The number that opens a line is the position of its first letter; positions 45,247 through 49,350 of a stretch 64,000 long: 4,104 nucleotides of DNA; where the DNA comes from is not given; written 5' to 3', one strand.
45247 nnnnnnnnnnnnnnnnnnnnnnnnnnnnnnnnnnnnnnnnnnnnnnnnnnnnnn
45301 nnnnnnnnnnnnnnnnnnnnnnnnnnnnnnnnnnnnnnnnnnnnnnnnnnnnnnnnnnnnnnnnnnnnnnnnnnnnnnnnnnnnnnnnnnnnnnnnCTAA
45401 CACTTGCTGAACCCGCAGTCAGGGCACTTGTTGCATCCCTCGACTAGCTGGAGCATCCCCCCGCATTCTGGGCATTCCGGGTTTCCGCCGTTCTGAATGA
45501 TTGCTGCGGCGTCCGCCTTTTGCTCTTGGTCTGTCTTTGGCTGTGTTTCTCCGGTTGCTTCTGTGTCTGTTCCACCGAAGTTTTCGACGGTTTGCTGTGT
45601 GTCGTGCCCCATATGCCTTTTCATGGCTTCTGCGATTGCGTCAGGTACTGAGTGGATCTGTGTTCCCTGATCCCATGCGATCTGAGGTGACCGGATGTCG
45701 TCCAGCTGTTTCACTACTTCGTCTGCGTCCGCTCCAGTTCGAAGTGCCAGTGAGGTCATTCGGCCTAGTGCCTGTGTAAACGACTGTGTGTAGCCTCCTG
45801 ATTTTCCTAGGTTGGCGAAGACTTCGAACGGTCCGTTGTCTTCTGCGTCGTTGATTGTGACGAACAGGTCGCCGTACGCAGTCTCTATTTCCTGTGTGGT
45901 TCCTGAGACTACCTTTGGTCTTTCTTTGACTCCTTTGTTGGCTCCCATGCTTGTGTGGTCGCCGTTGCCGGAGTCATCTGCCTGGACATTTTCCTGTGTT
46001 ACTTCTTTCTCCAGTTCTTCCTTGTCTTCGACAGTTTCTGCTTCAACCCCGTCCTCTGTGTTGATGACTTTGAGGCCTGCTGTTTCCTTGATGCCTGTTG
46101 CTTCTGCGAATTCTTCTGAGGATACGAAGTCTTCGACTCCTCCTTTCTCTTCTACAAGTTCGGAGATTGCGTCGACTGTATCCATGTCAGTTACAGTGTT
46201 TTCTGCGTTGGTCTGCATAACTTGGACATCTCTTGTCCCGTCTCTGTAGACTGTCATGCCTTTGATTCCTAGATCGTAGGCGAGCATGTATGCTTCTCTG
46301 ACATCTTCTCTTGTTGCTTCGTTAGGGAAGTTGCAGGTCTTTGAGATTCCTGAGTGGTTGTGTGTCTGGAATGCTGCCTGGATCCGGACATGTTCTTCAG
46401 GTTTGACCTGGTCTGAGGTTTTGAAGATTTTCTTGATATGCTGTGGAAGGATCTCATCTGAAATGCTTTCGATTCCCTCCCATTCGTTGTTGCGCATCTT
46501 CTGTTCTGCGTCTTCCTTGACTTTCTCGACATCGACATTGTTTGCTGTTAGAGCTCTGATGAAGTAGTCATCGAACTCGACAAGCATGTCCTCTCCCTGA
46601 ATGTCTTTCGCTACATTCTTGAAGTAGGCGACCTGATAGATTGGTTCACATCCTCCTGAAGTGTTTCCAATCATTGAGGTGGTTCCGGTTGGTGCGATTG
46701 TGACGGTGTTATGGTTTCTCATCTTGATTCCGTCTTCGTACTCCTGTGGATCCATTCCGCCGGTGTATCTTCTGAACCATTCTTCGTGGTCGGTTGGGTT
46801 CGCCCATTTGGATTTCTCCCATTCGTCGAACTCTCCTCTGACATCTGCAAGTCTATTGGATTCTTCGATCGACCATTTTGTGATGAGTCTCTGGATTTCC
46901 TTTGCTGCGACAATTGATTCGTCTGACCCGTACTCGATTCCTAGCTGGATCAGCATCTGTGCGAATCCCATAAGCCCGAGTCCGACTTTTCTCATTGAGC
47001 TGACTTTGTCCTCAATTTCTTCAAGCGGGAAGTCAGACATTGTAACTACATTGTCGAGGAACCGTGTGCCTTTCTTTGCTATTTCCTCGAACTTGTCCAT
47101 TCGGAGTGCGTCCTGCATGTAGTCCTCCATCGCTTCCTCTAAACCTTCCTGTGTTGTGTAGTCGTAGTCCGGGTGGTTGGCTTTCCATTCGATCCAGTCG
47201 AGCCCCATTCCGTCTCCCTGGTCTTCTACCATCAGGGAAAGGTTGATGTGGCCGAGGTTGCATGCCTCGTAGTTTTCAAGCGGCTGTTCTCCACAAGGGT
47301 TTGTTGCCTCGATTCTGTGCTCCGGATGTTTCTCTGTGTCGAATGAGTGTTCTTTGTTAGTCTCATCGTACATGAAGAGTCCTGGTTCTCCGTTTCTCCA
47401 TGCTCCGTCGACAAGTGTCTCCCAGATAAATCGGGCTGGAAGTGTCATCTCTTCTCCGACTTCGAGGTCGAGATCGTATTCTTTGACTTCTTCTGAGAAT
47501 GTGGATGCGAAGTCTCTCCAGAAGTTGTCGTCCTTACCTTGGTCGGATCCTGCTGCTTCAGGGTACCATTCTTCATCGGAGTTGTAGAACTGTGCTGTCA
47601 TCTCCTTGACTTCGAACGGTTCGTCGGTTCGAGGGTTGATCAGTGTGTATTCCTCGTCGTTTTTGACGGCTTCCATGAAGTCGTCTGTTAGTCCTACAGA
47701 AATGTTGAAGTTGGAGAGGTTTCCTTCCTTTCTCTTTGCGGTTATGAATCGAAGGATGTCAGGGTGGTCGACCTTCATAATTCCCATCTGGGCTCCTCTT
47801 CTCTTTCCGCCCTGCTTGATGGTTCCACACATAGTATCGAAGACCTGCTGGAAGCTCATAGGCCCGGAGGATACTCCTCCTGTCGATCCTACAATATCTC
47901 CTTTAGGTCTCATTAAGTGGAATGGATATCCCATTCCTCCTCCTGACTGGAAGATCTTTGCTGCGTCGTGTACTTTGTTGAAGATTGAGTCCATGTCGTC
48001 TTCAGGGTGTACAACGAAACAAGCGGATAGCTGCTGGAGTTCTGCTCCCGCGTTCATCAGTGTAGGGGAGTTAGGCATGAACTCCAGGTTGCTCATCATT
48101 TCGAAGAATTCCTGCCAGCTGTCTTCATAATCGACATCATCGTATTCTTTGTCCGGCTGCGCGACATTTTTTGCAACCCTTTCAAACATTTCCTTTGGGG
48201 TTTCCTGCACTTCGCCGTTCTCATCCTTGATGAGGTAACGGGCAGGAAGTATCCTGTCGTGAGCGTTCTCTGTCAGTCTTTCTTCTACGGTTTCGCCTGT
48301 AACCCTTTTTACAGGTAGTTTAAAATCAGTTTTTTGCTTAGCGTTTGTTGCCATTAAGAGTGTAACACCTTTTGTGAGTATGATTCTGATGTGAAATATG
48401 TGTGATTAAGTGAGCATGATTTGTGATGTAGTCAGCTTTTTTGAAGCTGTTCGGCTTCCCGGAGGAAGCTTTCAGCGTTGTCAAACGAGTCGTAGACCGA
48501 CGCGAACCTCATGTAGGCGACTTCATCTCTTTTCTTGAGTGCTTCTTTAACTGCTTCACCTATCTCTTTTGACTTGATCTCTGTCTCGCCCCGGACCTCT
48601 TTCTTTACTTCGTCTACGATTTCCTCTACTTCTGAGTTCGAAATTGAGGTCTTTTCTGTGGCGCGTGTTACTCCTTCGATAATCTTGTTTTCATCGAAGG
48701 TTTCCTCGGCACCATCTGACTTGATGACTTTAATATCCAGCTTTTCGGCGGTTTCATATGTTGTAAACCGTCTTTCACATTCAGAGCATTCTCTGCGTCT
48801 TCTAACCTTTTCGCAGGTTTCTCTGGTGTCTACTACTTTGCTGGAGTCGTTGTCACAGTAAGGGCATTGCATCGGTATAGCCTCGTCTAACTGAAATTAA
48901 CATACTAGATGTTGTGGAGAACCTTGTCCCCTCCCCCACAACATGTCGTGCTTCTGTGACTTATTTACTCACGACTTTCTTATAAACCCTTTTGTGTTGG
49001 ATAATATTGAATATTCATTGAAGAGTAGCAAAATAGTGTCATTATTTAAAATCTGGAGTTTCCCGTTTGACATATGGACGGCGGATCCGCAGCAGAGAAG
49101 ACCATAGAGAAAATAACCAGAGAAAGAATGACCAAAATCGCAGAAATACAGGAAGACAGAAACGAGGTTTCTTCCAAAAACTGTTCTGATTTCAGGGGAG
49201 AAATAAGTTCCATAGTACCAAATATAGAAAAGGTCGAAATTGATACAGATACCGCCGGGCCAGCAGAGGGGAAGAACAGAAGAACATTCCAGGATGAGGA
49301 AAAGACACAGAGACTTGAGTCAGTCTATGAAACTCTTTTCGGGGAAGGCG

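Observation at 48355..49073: nrdR-nrdJ unit with an NrdR-like repressor in an archaeon, and inverted repeats overlapping the nrdR promoter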

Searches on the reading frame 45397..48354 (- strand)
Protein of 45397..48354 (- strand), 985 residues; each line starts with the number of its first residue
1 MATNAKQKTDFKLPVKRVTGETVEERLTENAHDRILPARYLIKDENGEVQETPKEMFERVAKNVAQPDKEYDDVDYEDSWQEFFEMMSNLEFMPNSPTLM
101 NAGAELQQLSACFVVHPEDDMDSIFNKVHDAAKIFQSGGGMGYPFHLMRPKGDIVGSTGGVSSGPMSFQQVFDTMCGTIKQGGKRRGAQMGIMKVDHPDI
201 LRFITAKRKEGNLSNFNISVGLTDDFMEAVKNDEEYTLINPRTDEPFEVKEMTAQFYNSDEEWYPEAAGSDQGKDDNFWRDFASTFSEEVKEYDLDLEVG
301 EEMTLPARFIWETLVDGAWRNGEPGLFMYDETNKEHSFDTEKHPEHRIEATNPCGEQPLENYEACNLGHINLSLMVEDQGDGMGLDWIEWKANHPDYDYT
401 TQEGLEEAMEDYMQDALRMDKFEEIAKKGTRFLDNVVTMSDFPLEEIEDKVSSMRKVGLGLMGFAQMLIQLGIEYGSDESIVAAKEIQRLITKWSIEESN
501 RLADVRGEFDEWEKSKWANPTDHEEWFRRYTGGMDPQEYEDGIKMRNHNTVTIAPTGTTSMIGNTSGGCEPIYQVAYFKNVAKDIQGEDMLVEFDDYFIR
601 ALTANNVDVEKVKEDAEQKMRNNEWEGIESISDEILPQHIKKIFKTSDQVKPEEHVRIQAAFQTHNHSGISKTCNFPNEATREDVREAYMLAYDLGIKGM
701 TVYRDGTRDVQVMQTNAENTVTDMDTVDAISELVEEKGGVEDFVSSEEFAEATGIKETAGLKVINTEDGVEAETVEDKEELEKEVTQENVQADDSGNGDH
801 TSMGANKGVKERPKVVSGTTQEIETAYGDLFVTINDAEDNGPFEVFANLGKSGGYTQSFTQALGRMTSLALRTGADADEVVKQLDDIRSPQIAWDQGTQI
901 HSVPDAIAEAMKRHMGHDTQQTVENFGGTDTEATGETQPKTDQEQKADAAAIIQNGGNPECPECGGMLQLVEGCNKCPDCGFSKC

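Call 3: search_protein_families(library=pfam, proteins=[window:45397-48354:-], max_evalue=0.01)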
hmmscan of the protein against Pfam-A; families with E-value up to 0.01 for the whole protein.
window:45397-48354:- (985 aa): 3 families
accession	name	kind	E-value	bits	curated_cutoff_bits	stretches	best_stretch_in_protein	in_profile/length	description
PF02867.20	Ribonuc_red_lgC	-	7.2e-131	437.8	23.9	1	110-703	1-523/523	Ribonucleotide reductase, barrel domain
PF00317.26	Ribonuc_red_lgN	-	4.6e-24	84.7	28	1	27-106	3-76/77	Ribonucleotide reductase, all-alpha domain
PF12637.14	TSCPD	-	7.4e-20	71.5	22.8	1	825-915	11-88/88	TSCPD domain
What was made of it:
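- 45397..48354 (-): nrdJ, class II (adenosylcobalamin-dependent) ribonucleotide reductase, 985 aa, with a C-terminal TSCPD domain and Cys-rich tail and no ATP-cone. Pfam Ribonuc_red_lgN, Ribonuc_red_lgC and TSCPD (call 3).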

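Call 4: search_protein_families(library=ncbifam, proteins=[window:45397-48354:-], max_evalue=0.01)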
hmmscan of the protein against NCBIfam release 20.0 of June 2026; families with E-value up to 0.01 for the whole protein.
window:45397-48354:- (985 aa): 21 families
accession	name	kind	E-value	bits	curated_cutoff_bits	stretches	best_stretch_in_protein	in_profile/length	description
NF006417.0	PRK08665.1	equivalog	2.8e-248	826.1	961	2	413-985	305-758/759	vitamin B12-dependent ribonucleotide reductase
TIGR02504.1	NrdJ_Z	equivalog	2.7e-215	716.5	399.95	1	34-713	3-606/606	adenosylcobalamin-dependent ribonucleoside-diphosphate reductase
NF005010.0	PRK06406.1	subfamily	2.1e-162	542.1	1125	4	79-246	219-387/771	vitamin B12-dependent ribonucleotide reductase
NF006207.0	PRK08332.1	equivalog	1.3e-105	354.1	2400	5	419-788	1276-1640/1684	vitamin B12-dependent ribonucleotide reductase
TIGR02506.1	NrdE_NrdA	equivalog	4.2e-91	306.3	341.05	1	38-700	9-610/616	ribonucleoside-diphosphate reductase subunit alpha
NF005122.0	PRK06556.1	equivalog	7.9e-85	285.3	859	3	415-945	393-883/960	vitamin B12-dependent ribonucleotide reductase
NF005991.0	PRK08115.1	equivalog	6.4e-74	249.4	854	4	409-580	500-675/858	vitamin B12-dependent ribonucleotide reductase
NF005401.0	PRK06948.1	subfamily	7e-64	216.5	906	4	35-240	20-223/604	ribonucleotide reductase-like protein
NF006577.0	PRK09102.1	equivalog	1.7e-60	204.9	620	3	19-246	17-231/604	ribonucleoside-diphosphate reductase subunit alpha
NF005544.0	PRK07207.1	equivalog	4.8e-57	193.5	965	2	38-244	306-510/965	ribonucleoside-diphosphate reductase subunit alpha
NF005736.0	PRK07562.1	equivalog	1.7e-54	184.9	1737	4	105-211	192-301/1222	vitamin B12-dependent ribonucleotide reductase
NF005101.0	PRK06539.1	equivalog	1.5e-52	178.7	988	2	35-267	155-384/822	ribonucleoside-diphosphate reductase subunit alpha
NF006279.0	PRK08447.1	equivalog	3.2e-49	168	1082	2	36-264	145-367/789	ribonucleoside-diphosphate reductase subunit alpha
NF005483.0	PRK07088.1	equivalog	4.3e-49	167.3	1214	1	35-578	165-667/764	ribonucleoside-diphosphate reductase subunit alpha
NF006665.0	PRK09209.1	equivalog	4.5e-48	164.1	1057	1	34-580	162-665/761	ribonucleoside-diphosphate reductase subunit alpha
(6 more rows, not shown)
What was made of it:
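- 45397..48354 (-): TIGR02504 NrdJ_Z scores 716.5 bits against a cutoff of 399.95 (call 4).
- On Class II ribonucleotide reductase NrdJ: Pfam finds lgN, lgC and TSCPD (calls 3, 4).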

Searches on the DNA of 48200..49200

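Call 29: search_rna_families(source=window, start=48200, end=49200, threshold=evalue, max_evalue=1)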
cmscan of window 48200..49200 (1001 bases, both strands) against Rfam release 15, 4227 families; matches with E-value up to 1: 0.
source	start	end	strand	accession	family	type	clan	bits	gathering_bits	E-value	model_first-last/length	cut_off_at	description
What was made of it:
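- There is no Rfam match (call 29).
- Tried and rejected: The Rfam scan of 48200-49200 found nothing (call 29).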
